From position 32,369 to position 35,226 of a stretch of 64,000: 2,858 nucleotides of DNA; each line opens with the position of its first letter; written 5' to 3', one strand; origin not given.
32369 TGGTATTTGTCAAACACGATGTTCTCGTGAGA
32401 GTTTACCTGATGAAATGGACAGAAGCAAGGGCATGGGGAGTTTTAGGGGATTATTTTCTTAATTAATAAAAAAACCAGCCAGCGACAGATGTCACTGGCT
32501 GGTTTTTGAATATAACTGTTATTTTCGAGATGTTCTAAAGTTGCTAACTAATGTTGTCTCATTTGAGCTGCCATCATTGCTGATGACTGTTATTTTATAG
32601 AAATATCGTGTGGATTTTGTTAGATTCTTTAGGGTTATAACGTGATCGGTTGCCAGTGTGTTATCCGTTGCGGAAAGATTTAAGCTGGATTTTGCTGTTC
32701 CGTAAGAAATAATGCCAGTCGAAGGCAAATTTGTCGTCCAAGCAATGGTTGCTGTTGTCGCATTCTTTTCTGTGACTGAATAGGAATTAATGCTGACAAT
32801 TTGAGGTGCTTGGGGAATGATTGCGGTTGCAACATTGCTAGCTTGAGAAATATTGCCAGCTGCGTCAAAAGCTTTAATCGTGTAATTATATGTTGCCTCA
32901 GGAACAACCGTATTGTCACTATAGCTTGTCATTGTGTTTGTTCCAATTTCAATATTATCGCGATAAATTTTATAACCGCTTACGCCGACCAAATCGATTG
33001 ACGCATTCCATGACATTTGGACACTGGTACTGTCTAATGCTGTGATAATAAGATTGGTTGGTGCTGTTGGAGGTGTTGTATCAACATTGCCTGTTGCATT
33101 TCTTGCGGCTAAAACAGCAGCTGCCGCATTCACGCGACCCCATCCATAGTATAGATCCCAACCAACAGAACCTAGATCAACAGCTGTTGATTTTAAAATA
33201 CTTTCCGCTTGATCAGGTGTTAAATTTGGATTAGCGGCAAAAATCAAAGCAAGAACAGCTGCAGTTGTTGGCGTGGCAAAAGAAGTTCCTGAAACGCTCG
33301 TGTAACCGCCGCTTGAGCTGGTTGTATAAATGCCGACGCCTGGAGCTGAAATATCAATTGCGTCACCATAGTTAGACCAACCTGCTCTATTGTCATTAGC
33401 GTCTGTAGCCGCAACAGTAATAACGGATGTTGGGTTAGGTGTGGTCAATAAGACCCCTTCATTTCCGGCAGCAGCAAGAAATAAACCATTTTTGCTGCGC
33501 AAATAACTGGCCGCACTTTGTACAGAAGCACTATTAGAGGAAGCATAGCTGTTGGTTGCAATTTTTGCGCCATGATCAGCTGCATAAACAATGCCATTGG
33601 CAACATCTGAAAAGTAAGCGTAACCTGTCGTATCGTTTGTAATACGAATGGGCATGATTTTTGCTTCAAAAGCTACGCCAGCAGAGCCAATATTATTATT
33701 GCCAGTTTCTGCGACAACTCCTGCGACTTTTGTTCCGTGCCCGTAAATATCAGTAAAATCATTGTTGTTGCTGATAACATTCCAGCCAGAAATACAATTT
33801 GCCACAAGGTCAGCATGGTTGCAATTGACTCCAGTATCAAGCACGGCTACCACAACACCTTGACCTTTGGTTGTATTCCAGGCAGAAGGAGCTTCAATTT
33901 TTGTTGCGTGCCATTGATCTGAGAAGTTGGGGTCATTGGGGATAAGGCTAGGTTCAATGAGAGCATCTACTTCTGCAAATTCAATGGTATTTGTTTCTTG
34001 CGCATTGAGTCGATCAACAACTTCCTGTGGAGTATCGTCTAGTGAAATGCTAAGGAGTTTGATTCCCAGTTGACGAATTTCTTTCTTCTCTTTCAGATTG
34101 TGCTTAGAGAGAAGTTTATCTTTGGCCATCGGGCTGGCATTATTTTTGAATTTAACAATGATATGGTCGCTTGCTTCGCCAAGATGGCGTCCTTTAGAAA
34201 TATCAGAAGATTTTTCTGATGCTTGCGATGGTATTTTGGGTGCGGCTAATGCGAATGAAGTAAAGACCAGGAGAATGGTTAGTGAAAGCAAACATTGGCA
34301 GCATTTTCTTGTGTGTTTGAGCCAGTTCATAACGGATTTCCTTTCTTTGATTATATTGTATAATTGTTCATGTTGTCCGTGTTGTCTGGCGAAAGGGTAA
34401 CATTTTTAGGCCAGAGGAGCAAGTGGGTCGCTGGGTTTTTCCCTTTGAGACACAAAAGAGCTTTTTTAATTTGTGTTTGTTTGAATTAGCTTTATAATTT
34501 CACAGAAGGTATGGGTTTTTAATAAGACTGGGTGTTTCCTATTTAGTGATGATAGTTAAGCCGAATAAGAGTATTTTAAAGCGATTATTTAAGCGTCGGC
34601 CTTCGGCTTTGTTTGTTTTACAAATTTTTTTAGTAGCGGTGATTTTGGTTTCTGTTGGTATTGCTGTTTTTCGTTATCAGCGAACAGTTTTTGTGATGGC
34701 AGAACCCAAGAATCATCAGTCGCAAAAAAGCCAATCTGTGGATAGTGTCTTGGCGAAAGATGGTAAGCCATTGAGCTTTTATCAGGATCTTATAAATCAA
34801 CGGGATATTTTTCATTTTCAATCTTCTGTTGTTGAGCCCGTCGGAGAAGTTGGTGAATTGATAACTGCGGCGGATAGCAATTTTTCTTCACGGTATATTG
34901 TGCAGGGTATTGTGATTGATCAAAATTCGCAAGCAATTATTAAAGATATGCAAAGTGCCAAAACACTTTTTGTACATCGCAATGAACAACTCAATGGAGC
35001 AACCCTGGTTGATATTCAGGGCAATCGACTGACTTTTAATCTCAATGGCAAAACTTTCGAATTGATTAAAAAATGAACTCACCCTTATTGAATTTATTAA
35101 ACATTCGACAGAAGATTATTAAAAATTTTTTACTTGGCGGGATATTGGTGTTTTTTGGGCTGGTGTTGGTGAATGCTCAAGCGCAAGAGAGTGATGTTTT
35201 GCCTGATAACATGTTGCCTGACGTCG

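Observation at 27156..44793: Two large secreted proteases placed back-to-back with a complete-looking T2SS/T4P-hybrid operon: candidate dedicated protease-export (attack/foraging) module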

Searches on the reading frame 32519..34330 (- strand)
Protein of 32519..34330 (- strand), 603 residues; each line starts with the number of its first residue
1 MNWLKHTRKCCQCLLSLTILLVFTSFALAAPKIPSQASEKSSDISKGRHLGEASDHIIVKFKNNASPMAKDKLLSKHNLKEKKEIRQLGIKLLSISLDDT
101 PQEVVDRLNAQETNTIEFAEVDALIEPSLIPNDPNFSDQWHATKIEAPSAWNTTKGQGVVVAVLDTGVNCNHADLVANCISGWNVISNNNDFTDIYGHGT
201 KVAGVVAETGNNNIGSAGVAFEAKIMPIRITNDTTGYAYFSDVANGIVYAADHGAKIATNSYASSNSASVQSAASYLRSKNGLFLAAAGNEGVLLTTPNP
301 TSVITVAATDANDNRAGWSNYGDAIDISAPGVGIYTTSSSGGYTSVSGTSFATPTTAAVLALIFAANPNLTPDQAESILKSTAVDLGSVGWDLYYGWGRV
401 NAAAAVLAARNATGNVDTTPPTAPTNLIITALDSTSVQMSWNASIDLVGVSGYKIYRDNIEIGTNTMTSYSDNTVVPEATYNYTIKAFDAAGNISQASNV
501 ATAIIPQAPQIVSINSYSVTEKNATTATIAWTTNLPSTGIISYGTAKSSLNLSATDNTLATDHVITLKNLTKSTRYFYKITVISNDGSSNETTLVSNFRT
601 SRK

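Call 4: search_protein_families(library=pfam, proteins=[window:32519-34330:-], max_evalue=0.01)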
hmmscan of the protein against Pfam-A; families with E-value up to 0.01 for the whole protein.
window:32519-34330:- (603 aa): 5 families
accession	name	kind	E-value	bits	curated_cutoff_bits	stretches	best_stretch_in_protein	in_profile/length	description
PF00082.27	Peptidase_S8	-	2e-49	168.9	21.8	1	156-398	1-288/288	Subtilase family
PF00041.27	fn3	-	1.6e-10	41.5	25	2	423-500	2-80/84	Fibronectin type III domain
PF16656.11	Pur_ac_phosph_N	-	3.7e-08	34.3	30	1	518-600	7-93/93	Purple acid Phosphatase, N-terminal domain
PF22148.1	Fervidolysin_NPro-like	-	9.5e-08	32.8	21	1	54-121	17-80/81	Fervidolysin N-terminal prodomain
PF25788.1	Ig_Rha78A_N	-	0.0057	17.3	27.4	0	566-600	67-101/105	Rha78A-like, N-terminal immunoglobulin domain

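Call 34: find_homologous_proteins(query=window:32519-34330:-, max_evalue=1e-10)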
Query window:32519-34330:- (603 aa): 5621 proteins with E <= 1e-10 among 8000 candidates; the best 120 are listed.
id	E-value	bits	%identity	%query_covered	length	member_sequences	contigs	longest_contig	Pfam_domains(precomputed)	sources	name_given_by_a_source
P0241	0.0e+0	1172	89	100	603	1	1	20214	PF22148.2,PF00041.28,PF00082.28,PF16656.12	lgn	-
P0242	0.0e+0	1150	100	89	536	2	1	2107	PF00041.28,PF00082.28,PF16656.12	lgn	-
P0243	9.2e-262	888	68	98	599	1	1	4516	PF22148.2,PF00041.28,PF00082.28,PF16656.12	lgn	-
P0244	2.0e-258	877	66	100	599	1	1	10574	PF00041.28,PF00082.28,PF16656.12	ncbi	-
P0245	1.7e-252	857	67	98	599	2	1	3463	PF22148.2,PF00041.28,PF00082.28,PF16656.12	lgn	-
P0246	1.7e-251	854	65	99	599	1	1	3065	PF22148.2,PF00041.28,PF00082.28,PF16656.12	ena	-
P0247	2.3e-190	652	52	97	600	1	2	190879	PF22148.2,PF00041.28,PF00082.28,PF16656.12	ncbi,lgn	-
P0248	1.0e-182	627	53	93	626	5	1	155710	PF22148.2,PF00041.28,PF00082.28,PF16656.12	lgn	-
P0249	3.9e-181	622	49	100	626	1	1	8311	PF22148.2,PF00041.28,PF00082.28,PF16656.12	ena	-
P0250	4.7e-181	622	52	95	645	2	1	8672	PF22148.2,PF00041.28,PF00082.28,PF16656.12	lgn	-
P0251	2.1e-177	609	53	91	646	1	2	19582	PF22148.2,PF00041.28,PF00082.28,PF16656.12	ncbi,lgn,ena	-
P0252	8.8e-177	607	50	98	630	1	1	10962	PF22148.2,PF00041.28,PF00082.28,PF16656.12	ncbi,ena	-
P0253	5.5e-175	601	51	95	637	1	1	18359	PF22148.2,PF00041.28,PF00082.28,PF16656.12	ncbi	-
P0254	2.3e-174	599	53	92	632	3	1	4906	PF22148.2,PF00041.28,PF00082.28,PF16656.12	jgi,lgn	-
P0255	2.2e-173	596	50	98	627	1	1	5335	PF22148.2,PF00041.28,PF00082.28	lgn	-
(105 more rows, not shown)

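Call 35: find_encoding_contigs(protein=P0241, flank=10000, max_places=3)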
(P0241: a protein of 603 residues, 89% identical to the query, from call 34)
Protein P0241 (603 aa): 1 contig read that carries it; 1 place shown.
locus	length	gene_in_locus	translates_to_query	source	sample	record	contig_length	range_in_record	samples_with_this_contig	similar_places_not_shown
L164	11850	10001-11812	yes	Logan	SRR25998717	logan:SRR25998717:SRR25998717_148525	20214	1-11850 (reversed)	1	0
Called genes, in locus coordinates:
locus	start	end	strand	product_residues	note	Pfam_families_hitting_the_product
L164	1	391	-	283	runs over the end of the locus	PF07661:MORN_2 (faint)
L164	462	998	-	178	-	PF04350:PilO, PF10741:T2SSM_b (weak)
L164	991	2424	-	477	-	PF11104:PilM_2, PF05137:PilN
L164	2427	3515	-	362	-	PF21687:T2SSK_1st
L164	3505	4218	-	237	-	PF07963:N_methyl (weak)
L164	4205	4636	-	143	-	-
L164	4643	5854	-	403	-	PF28597:T2SSF_N, PF00482:T2SSF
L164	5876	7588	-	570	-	PF05157:MshEN, PF00437:T2SSE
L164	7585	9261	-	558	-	PF03958:Secretin_N, PF00263:Secretin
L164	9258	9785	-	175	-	-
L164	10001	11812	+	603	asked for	PF22148:Fervidolysin_NPro-like (weak), PF00082:Peptidase_S8, PF00041:fn3 (weak), PF16656:Pur_ac_phosph_N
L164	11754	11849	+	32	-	?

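Call 36: find_encoding_contigs(protein=P0244, flank=10000, max_places=3)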
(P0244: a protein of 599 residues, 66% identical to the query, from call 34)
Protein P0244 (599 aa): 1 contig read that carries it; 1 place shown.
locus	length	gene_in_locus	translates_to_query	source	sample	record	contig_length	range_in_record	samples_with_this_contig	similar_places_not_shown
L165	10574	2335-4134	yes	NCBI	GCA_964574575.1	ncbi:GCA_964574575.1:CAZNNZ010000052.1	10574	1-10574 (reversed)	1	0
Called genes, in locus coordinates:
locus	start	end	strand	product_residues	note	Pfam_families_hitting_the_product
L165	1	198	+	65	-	?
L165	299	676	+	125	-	PF18765:Polbeta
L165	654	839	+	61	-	-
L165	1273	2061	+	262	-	PF07589:PEP_exosort_dom (weak)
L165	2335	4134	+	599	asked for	PF00082:Peptidase_S8, PF00041:fn3 (faint), PF16656:Pur_ac_phosph_N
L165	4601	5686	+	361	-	-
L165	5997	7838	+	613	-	PF00515:TPR_1, PF07719:TPR_2 (weak), PF13414:TPR_11, PF13424:TPR_12 (weak), PF00515:TPR_1, PF13414:TPR_11 (weak), PF13432:TPR_16, PF00515:TPR_1 (weak), +6 more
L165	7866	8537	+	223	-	PF02463:SMC_N, PF00005:ABC_tran, PF13304:AAA_21 (faint)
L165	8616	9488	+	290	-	PF13489:Methyltransf_23, PF05175:MTS (weak), PF01209:Ubie_methyltran, PF13847:Methyltransf_31, PF02390:Methyltransf_4 (weak), PF08241:Methyltransf_11, PF08242:Methyltransf_12, PF13649:Methyltransf_25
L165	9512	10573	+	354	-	?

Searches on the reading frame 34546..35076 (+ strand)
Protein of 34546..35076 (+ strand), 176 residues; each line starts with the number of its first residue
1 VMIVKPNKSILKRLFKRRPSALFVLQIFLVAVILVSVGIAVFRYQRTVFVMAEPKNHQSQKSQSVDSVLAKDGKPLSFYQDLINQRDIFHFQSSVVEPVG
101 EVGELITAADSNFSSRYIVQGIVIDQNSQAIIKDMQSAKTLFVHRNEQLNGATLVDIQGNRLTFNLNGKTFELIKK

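Call 4: search_protein_families(library=pfam, proteins=[window:34546-35076:+], max_evalue=0.01)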
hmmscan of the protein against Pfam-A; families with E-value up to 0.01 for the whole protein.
window:34546-35076:+ (176 aa): 0 families

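Call 6: search_protein_families(library=ncbifam, proteins=[window:34546-35076:+], max_evalue=0.01)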
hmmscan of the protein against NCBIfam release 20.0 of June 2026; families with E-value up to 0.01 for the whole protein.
window:34546-35076:+ (176 aa): 2 families
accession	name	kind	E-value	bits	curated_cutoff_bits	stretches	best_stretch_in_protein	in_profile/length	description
TIGR01713.1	typeII_sec_gspC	equivalog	0.0059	16.2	101.6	1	47-173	18-142/259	type II secretion system protein GspC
TIGR03094.1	sulfo_cyanin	equivalog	0.0074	15.7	168.4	0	22-65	6-47/195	sulfocyanin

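Call 56: search_solved_structures(query=A4, max_evalue=10)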
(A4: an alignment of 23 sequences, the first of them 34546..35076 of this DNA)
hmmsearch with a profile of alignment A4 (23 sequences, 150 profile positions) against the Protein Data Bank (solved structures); distinct sequences matched with E-value up to 10: 4.
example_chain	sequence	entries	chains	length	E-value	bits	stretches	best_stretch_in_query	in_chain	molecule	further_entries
3oss_C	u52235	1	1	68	1.5e-05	28.1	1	93-146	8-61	TYPE 2 SECRETION SYSTEM, GSPC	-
7oio_A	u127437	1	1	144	0.34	14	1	76-146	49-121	General secretion pathway protein C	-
2lnv_A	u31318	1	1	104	0.48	13.5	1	92-146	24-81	General secretion pathway protein C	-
6hcg_e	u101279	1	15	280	0.64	13.1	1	77-147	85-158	Pectic enzymes secretion protein OutC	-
